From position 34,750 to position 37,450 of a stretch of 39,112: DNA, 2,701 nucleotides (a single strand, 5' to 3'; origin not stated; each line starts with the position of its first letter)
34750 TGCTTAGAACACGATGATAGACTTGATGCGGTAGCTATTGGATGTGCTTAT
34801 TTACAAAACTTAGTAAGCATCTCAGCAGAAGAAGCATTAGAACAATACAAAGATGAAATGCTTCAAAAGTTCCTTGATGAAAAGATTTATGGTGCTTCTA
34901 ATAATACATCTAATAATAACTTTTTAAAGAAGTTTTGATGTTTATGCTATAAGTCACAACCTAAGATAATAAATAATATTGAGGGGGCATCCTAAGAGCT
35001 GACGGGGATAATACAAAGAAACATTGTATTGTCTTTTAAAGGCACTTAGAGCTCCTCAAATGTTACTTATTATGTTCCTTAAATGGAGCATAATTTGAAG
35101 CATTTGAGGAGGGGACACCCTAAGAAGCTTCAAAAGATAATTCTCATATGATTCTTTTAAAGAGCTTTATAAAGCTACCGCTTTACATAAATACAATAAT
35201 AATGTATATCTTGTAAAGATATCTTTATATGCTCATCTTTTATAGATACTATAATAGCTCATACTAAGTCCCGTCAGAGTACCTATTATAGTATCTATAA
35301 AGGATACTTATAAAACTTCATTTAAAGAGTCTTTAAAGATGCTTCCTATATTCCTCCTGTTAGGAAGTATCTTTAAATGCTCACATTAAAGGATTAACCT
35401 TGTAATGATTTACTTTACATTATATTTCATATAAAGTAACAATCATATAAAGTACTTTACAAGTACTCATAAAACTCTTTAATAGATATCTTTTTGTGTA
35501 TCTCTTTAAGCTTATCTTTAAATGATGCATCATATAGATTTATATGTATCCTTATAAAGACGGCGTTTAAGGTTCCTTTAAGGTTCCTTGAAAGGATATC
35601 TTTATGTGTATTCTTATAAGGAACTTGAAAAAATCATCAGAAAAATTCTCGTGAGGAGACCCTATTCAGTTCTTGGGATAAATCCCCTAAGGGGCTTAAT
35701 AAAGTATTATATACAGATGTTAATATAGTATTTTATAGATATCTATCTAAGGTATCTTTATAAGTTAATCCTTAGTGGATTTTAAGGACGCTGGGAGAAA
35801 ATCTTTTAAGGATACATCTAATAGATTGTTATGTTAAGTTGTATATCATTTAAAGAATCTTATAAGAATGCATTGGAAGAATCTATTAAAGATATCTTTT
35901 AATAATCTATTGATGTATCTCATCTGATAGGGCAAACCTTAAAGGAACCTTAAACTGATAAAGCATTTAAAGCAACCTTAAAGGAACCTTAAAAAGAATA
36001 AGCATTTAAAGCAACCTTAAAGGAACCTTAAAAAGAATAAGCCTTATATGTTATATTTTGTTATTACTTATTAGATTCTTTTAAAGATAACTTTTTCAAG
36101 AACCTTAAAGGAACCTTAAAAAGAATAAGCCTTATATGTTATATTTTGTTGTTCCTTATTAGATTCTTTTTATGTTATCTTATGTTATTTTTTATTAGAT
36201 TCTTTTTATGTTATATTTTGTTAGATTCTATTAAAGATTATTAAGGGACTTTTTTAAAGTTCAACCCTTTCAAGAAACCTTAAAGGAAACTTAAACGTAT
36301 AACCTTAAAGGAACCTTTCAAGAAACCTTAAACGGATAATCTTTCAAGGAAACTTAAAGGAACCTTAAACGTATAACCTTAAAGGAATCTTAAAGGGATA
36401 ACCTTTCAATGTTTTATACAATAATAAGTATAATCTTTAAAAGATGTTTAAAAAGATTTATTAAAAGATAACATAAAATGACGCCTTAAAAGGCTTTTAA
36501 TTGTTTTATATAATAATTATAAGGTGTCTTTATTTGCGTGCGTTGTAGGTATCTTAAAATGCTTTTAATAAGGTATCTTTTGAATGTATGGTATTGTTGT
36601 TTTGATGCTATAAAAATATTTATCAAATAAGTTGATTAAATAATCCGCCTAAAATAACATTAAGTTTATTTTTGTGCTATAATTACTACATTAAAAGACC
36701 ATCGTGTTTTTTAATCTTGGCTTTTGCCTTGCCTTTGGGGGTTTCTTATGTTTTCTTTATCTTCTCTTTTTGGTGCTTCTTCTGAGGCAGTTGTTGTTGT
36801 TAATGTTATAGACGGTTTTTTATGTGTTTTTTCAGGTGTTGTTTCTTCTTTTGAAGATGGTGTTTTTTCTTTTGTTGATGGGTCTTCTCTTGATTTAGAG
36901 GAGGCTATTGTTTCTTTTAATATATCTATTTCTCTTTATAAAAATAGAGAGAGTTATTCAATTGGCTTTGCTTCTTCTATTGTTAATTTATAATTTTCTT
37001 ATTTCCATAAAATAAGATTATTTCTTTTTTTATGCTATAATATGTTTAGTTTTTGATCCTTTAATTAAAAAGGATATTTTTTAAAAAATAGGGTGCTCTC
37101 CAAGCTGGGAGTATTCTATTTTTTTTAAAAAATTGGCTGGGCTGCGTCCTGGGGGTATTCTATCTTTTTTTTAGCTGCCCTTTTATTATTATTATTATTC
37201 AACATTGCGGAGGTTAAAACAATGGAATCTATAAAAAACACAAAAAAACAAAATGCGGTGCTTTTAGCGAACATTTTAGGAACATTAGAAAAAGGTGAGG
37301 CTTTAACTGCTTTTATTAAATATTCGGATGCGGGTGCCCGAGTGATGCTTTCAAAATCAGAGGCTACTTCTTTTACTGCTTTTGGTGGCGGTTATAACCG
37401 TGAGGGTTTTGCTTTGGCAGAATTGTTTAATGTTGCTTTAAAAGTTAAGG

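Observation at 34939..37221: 2.3-kb gene desert between terL and the right-end cassette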

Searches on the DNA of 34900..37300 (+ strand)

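Call 6: search_dna_similar(query=window:34939-37221:+, collection=phages, mode=distant, max_rows=30)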
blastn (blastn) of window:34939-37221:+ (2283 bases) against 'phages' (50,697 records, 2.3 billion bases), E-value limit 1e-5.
No match.

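Call 83: search_rna_families(source=window, start=34900, end=37300, threshold=evalue, max_evalue=1)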
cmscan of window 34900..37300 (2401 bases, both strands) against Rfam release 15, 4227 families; matches with E-value up to 1: 1.
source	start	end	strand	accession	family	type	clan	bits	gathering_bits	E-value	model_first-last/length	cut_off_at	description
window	35052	35111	+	RF03351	MIR6020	Gene; miRNA;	-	21.4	118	0.47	1-110/110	no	MIR6020 microRNA precursor family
